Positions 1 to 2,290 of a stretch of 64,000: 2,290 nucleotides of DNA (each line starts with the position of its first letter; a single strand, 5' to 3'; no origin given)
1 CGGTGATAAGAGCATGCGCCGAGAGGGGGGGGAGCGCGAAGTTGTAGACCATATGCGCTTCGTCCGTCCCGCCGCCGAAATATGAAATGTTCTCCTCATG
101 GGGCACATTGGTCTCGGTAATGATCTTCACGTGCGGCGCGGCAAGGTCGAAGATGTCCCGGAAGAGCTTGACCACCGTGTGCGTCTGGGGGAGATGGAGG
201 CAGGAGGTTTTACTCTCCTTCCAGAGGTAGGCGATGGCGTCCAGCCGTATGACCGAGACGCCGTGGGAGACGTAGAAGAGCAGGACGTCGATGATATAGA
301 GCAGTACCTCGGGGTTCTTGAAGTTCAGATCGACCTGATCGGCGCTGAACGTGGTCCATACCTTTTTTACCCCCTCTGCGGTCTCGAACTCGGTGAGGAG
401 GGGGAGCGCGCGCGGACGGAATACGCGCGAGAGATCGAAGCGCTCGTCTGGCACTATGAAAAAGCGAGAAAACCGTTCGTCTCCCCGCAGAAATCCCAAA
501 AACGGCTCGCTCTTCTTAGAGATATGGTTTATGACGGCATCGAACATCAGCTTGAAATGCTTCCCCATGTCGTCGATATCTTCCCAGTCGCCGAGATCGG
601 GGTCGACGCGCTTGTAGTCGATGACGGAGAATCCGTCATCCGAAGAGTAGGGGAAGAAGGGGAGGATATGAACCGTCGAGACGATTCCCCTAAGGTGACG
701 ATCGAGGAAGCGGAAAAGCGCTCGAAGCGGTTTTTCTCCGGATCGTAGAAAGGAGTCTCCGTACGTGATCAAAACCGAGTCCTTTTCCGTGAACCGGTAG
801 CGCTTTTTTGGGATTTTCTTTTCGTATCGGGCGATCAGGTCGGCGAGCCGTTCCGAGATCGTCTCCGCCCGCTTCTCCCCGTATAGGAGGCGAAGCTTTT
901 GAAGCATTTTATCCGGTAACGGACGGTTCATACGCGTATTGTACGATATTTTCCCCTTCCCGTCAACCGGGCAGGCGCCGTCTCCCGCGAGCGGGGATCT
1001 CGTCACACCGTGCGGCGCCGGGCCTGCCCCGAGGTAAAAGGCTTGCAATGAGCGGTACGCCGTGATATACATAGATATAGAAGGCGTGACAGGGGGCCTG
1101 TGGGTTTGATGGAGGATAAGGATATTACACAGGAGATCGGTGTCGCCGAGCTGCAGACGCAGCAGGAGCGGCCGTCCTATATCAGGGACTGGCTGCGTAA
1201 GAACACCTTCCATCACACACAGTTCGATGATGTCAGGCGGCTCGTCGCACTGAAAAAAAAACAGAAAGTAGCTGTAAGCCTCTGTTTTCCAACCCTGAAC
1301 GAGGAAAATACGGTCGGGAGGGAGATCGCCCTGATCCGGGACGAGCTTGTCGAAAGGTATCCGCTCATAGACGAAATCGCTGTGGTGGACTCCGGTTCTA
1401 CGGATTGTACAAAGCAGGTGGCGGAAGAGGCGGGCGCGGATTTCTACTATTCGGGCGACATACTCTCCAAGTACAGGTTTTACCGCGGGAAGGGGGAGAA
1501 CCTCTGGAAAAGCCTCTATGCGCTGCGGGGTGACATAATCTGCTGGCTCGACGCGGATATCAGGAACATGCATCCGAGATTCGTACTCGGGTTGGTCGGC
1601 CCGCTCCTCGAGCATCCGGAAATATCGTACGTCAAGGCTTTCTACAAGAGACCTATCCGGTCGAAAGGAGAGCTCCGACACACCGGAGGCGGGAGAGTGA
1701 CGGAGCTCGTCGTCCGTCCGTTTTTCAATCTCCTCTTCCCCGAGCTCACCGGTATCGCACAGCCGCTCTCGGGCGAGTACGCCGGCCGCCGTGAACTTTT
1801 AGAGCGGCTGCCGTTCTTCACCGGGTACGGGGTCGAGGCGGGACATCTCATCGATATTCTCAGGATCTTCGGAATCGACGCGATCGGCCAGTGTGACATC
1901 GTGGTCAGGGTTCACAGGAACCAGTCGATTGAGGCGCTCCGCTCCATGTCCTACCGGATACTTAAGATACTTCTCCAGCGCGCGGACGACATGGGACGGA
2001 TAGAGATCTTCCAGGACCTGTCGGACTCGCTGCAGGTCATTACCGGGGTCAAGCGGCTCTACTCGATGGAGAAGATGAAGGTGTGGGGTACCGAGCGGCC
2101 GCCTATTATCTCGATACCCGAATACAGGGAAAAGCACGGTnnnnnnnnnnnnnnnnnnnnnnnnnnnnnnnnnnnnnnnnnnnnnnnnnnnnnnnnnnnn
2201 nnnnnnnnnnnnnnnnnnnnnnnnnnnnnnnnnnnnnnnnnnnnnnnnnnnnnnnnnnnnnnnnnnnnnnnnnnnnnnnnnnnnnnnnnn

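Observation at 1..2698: Glucosyl-3-phosphoglycerate synthase fused to a PTS EIIA(Ntr)-type domain, divergent from a GH13_18 glucosylglycerate/sucrose-type phosphorylase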

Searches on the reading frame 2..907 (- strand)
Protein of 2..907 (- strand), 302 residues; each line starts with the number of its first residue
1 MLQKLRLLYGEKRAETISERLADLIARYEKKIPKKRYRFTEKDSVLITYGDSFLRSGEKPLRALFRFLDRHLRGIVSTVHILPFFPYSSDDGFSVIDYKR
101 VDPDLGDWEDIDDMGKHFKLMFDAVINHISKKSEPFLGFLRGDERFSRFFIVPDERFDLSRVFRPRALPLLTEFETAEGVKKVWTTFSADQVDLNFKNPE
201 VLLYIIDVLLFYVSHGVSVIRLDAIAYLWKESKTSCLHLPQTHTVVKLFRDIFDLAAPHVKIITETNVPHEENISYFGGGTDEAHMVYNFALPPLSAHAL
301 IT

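Call 4: search_protein_families(library=pfam, proteins=[window:2-907:-], max_evalue=0.1)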
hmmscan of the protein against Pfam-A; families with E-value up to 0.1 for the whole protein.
window:2-907:- (302 aa): 3 families
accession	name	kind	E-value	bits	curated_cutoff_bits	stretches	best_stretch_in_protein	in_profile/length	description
PF00128.31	Alpha-amylase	-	2e-21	77.2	22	1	77-293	34-269/446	Alpha amylase, catalytic domain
PF06057.17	VirJ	-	0.048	14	22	0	213-233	25-45/191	Bacterial virulence protein (VirJ)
PF15182.11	OTOS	-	0.056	13.8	27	0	82-118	17-50/69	Otospiralin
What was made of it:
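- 1..907 (-): N-terminal 302 codons of a GH13_18 glucosylglycerate phosphorylase (GGaP). The gene runs off the window edge. Pfam Alpha-amylase, 77 bits (call 4).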

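Call 5: search_protein_families(library=ncbifam, proteins=[window:2-907:-], max_evalue=0.1)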
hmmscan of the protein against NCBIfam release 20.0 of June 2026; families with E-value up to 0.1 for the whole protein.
window:2-907:- (302 aa): 7 families
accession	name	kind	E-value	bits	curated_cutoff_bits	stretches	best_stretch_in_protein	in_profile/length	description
TIGR03852.1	sucrose_gtfA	equivalog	5.1e-44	150.6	334.4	1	44-300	3-261/470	sucrose phosphorylase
TIGR02456.1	treS_nterm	equivalog_domain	1.7e-34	119.3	678.35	1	72-294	38-269/539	maltose alpha-D-glucosyltransferase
TIGR02403.1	trehalose_treC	equivalog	3.4e-18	65.6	799.05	1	76-232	41-202/544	alpha,alpha-phosphotrehalase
NF008183.0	PRK10933.1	subfamily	2.5e-11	43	535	1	56-233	27-210/551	alpha,alpha-phosphotrehalase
NF051899.1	BetGalacBglAAgro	equivalog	9.1e-11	40.8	900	1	76-232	42-206/537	beta-galactosidase BglA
NF041090.1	Cyc-maltodext_AglB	equivalog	3.1e-09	36.2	540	1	76-157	79-165/470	cyclomaltodextrinase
NF008051.0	PRK10785.1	equivalog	0.0061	14.8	568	1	76-135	193-257/607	maltodextrin glucosidase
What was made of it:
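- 1..907 (-): Closest NCBIfam model is sucrose phosphorylase TIGR03852, below cutoff because the protein is truncated (call 5).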

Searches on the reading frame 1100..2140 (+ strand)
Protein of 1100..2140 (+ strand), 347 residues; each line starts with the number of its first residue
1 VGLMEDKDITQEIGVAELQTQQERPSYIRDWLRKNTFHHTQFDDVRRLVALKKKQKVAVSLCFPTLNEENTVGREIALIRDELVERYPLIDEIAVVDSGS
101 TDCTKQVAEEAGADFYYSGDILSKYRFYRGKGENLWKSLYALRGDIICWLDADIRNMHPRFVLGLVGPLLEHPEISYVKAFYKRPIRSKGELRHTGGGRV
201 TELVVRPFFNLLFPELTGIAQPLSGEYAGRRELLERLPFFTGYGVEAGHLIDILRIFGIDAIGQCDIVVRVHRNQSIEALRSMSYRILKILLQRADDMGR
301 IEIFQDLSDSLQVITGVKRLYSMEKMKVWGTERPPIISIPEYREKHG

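Call 56: search_solved_structures(query=window:1100-2140:+, max_evalue=0.00001, show_alignments=1)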
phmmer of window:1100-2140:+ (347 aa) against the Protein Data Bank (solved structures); distinct sequences matched with E-value up to 0.00001: 8.
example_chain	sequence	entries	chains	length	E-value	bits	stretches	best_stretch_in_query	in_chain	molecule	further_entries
3f1y_A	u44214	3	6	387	1.7e-67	231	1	5-336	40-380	Mannosyl-3-phosphoglycerate synthase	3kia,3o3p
7pdo_A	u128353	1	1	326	2.7e-58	200.8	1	31-295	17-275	Glucosyl-3-phosphoglycerate synthase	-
7p5l_A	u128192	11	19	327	2.7e-58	200.8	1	31-295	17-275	Glucosyl-3-phosphoglycerate synthase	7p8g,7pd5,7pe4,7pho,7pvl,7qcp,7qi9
3ckj_A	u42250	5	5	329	1.6e-57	198.2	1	45-296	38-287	Putative uncharacterized protein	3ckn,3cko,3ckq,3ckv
4y6n_A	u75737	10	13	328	1.2e-56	195.3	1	50-295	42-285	Glucosyl-3-phosphoglycerate synthase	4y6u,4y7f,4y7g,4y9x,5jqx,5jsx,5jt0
3e25_A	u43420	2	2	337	1.3e-56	195.2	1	50-295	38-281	Putative uncharacterized protein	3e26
4ddz_A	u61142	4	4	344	1.4e-56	195.1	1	50-295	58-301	GLUCOSYL-3-PHOSPHOGLYCERATE SYNTHASE (GpgS) | Glucosyl-3-phosphoglycerate synthase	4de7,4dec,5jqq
2zu7_A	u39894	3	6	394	4.6e-06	29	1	120-258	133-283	Mannosyl-3-phosphoglycerate synthase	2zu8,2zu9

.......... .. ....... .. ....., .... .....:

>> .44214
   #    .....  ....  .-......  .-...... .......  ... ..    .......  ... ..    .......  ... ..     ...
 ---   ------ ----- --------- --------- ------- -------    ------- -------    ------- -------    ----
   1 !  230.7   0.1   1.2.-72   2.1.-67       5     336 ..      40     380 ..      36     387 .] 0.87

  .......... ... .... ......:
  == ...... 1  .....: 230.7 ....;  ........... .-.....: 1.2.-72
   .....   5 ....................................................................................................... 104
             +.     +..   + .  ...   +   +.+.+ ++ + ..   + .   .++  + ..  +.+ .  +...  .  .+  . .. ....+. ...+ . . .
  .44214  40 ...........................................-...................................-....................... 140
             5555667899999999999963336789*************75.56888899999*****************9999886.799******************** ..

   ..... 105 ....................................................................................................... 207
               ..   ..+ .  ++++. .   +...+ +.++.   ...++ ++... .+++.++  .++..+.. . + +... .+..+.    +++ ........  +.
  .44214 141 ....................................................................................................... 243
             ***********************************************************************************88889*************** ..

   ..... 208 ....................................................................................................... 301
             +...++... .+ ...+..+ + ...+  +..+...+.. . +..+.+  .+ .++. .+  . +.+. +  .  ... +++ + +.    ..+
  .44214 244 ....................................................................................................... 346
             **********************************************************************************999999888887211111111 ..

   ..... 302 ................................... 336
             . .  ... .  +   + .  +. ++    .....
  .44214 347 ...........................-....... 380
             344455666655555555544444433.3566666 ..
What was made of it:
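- On GT81 glucosyl-3-phosphoglycerate synthase (GpgS): The closest PDB entry is deposited as MpgS (call 56).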
